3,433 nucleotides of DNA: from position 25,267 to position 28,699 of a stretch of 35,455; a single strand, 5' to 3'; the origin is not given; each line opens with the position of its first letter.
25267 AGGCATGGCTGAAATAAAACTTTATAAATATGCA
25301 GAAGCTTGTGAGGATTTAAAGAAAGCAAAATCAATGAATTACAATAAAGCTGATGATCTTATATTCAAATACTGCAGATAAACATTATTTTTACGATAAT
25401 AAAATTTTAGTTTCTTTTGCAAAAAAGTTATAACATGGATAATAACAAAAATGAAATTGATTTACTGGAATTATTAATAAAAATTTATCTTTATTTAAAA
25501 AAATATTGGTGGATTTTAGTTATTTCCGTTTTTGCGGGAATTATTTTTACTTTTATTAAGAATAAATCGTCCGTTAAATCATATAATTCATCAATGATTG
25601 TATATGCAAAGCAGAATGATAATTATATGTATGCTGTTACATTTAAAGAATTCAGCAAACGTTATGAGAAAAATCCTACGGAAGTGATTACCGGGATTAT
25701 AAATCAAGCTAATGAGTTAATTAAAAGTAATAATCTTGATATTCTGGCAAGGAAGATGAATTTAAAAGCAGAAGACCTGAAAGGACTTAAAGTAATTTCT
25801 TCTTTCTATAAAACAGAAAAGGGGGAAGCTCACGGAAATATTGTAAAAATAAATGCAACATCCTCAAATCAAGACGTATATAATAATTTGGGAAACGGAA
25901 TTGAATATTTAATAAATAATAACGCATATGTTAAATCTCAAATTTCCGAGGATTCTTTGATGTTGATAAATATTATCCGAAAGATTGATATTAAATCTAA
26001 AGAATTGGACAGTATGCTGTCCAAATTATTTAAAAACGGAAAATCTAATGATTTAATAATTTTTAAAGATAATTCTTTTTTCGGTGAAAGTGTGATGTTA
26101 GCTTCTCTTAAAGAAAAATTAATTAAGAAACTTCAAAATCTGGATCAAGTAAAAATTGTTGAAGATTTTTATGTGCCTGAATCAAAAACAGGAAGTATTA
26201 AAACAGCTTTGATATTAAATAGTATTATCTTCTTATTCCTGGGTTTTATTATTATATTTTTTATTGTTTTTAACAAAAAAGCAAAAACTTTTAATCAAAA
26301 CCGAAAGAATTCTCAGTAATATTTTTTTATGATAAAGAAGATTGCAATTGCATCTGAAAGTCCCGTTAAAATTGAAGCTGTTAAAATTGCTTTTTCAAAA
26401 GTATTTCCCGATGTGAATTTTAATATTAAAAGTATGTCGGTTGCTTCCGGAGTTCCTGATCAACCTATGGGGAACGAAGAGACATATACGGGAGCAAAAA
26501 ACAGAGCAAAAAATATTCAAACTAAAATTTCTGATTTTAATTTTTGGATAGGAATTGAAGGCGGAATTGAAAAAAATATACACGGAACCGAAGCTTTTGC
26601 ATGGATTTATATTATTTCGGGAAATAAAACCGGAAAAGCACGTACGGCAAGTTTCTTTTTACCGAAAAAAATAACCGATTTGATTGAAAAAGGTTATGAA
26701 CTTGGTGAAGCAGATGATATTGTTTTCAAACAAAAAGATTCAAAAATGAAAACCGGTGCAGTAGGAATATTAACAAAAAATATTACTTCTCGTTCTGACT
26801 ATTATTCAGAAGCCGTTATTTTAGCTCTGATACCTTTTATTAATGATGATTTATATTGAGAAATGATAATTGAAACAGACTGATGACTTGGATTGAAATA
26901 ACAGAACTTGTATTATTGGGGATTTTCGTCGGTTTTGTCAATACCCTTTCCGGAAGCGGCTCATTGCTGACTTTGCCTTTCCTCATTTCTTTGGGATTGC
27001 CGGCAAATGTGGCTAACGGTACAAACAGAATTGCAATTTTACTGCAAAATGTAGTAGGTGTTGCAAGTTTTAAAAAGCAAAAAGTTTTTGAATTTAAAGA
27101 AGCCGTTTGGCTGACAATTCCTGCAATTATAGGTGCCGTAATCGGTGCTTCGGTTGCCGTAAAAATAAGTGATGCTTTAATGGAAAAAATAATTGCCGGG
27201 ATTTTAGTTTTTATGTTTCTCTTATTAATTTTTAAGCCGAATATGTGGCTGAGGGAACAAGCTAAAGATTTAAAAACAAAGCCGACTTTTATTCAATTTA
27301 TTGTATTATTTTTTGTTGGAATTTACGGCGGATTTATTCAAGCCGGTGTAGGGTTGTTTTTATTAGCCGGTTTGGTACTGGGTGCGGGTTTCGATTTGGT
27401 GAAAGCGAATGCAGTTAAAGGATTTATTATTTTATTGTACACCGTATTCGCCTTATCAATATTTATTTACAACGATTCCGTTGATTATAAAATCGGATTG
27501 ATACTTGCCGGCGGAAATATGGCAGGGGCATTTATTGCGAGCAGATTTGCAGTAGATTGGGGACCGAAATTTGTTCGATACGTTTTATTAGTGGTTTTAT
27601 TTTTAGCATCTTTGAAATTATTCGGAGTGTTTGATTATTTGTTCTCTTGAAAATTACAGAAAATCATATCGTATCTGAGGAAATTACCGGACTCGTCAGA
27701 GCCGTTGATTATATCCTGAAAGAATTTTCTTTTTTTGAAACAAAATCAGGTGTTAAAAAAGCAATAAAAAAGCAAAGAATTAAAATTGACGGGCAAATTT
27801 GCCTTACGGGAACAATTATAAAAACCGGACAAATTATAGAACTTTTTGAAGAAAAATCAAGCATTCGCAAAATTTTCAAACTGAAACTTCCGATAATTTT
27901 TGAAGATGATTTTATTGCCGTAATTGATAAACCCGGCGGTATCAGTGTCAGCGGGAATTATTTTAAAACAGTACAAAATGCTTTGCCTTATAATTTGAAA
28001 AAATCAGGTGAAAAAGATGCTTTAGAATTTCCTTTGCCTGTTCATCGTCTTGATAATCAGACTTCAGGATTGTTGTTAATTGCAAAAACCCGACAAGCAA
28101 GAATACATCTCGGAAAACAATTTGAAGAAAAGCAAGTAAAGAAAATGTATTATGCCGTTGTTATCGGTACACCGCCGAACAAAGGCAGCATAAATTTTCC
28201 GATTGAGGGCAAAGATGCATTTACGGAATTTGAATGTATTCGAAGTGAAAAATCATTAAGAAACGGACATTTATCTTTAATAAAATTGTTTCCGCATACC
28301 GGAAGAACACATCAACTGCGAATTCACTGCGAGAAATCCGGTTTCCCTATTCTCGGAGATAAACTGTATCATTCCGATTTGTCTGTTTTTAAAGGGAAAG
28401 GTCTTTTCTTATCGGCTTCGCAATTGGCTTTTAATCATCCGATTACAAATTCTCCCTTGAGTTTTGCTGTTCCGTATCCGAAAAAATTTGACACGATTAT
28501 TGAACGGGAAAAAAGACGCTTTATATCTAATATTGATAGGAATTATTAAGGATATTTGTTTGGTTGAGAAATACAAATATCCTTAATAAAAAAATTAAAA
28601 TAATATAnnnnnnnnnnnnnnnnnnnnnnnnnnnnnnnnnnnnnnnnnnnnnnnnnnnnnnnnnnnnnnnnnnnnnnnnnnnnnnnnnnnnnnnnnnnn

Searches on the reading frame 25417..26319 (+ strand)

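Call 23: search_protein_families(library=pfam, proteins=[window:25417-26319:+], max_evalue=0.001)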
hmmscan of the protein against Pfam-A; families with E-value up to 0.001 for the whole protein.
window:25417-26319:+ (300 aa): 1 family
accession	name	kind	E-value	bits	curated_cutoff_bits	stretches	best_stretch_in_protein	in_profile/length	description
PF02706.20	Wzz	-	8.7e-05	23.2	25.5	1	12-106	1-82/91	Chain length determinant protein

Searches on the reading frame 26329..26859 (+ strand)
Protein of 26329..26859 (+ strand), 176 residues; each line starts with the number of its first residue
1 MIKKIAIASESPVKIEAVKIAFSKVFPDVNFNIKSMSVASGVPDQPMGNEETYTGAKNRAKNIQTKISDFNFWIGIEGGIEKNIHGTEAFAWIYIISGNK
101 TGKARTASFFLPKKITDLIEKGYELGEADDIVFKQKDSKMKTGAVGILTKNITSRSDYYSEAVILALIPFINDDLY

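Call 23: search_protein_families(library=pfam, proteins=[window:26329-26859:+], max_evalue=0.001)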
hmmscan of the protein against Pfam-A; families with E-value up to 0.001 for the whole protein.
window:26329-26859:+ (176 aa): 1 family
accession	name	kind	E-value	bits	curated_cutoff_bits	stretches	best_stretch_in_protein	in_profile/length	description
PF01931.24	NTPase_I-T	-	4e-54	183.3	25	1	8-171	1-162/162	Protein of unknown function DUF84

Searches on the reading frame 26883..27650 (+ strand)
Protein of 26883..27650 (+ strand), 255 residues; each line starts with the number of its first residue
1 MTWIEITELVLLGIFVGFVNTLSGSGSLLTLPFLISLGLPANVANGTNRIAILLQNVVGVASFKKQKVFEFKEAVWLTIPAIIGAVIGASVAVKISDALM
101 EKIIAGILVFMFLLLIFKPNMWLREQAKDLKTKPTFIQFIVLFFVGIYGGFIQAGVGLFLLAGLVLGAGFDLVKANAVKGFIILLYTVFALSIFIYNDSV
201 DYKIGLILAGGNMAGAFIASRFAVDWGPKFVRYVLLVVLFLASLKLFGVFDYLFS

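Call 23: search_protein_families(library=pfam, proteins=[window:26883-27650:+], max_evalue=0.001)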
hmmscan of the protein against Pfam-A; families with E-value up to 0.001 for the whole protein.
window:26883-27650:+ (255 aa): 1 family
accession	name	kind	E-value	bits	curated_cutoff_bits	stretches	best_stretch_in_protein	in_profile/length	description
PF01925.25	TauE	-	3.8e-43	148.3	32.6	1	9-246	1-237/237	Sulfite exporter TauE/SafE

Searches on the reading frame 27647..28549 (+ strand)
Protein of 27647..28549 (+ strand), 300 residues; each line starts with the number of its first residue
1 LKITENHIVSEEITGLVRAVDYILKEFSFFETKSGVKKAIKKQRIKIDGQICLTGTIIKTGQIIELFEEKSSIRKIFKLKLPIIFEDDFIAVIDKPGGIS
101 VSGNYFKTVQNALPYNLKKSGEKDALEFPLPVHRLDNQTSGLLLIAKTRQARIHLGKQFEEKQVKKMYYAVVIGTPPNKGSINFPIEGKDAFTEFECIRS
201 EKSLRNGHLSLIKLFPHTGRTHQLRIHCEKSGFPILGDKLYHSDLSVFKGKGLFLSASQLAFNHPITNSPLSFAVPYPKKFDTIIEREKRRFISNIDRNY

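Call 23: search_protein_families(library=pfam, proteins=[window:27647-28549:+], max_evalue=0.001)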
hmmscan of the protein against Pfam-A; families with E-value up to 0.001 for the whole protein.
window:27647-28549:+ (300 aa): 2 families
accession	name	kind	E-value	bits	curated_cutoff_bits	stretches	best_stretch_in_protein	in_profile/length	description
PF00849.27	PseudoU_synth_2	-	2.9e-29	102.7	26.8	1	91-229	3-151/152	RNA pseudouridylate synthase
PF01479.30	S4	-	5.6e-05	23.2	22.8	1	21-64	4-48/48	S4 domain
